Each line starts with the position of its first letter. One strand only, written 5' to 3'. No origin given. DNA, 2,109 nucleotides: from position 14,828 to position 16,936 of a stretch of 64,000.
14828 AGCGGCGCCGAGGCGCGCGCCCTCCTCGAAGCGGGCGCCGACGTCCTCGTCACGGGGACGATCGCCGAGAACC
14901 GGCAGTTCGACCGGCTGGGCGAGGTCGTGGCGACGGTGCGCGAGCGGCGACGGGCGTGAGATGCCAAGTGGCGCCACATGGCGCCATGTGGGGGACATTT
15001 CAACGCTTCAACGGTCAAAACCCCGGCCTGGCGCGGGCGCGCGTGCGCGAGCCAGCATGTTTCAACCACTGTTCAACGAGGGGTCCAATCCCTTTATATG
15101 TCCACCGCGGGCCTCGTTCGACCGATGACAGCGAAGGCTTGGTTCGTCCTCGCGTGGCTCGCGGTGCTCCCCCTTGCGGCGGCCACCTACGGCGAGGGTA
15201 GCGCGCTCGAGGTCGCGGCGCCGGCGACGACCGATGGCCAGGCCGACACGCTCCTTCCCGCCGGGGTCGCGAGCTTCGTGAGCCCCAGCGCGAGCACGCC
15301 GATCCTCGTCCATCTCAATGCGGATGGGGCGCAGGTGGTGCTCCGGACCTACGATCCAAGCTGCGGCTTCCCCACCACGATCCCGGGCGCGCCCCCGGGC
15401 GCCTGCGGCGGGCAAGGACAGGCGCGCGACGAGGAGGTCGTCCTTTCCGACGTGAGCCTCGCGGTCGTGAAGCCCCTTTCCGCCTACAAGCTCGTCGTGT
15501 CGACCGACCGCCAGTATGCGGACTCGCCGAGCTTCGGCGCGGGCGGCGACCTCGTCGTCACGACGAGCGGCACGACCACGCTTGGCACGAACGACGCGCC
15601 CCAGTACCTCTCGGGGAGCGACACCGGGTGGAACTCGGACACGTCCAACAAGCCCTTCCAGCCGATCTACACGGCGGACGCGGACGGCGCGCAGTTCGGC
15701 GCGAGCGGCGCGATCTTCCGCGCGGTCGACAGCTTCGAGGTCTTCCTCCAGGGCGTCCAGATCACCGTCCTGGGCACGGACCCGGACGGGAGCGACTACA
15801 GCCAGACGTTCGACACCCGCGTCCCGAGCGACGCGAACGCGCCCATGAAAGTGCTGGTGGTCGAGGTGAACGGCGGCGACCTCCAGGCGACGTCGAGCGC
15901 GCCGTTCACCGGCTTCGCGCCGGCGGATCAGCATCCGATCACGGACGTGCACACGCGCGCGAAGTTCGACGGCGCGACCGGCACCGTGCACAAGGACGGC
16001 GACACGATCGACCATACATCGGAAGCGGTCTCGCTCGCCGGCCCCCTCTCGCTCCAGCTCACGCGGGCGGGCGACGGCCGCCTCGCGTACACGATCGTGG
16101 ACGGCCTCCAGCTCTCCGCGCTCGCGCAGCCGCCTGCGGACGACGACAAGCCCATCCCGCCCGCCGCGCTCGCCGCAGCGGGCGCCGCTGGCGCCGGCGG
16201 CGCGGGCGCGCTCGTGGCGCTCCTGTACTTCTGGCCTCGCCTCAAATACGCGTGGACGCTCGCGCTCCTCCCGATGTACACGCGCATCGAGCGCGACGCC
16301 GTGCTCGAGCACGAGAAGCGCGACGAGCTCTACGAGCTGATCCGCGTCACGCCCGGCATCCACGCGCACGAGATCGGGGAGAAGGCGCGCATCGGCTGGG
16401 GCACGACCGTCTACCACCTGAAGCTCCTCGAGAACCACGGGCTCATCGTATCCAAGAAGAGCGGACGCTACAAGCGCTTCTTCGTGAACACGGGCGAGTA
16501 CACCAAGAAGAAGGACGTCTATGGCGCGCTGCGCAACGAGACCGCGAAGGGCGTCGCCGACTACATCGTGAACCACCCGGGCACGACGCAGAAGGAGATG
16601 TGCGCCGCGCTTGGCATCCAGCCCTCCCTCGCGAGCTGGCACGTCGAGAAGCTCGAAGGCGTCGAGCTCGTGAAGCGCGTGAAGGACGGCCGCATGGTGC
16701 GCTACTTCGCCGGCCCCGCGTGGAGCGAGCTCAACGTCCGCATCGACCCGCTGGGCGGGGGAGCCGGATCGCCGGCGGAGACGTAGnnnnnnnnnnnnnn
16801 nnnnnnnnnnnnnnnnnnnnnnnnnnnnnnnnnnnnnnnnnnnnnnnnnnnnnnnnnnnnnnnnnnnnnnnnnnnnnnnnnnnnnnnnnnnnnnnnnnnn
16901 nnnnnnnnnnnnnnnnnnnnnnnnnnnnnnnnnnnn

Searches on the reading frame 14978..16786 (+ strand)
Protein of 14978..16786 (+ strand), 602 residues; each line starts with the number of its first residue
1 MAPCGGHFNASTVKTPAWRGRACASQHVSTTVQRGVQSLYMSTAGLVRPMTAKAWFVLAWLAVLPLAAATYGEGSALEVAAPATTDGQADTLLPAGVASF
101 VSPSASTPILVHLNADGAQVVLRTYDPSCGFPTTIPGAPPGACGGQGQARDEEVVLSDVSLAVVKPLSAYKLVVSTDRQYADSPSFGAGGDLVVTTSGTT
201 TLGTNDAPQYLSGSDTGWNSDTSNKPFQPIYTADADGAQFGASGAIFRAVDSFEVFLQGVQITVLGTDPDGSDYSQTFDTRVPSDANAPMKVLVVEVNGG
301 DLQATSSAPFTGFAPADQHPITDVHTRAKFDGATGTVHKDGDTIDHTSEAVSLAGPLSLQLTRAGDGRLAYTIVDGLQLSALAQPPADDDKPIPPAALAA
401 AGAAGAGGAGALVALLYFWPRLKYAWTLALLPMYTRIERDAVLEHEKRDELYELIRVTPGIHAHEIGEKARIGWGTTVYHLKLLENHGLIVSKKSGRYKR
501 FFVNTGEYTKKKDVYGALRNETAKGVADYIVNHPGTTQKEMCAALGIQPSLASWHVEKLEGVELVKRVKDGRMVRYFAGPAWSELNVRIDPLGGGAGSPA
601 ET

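Call 28: search_protein_families(library=pfam, proteins=[window:14978-16786:+])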
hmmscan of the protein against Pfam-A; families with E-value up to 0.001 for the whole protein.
window:14978-16786:+ (602 aa): 5 families
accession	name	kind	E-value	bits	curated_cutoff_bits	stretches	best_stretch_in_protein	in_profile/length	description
PF24266.1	HTH_HVO_0163_N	-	6.4e-13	49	31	1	446-505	2-61/70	HVO_0163, N-terminal HTH domain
PF12802.13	MarR_2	-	9.4e-09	35.8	27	1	526-571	10-56/61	MarR family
PF13412.12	HTH_24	-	2.5e-07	30.6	21.9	1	528-560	10-42/48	Winged helix-turn-helix DNA-binding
PF01047.28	MarR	-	1e-06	28.9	24.6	0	532-570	14-52/59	MarR family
PF12840.13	HTH_20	-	0.00027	21.3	27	0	535-568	18-51/51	Helix-turn-helix domain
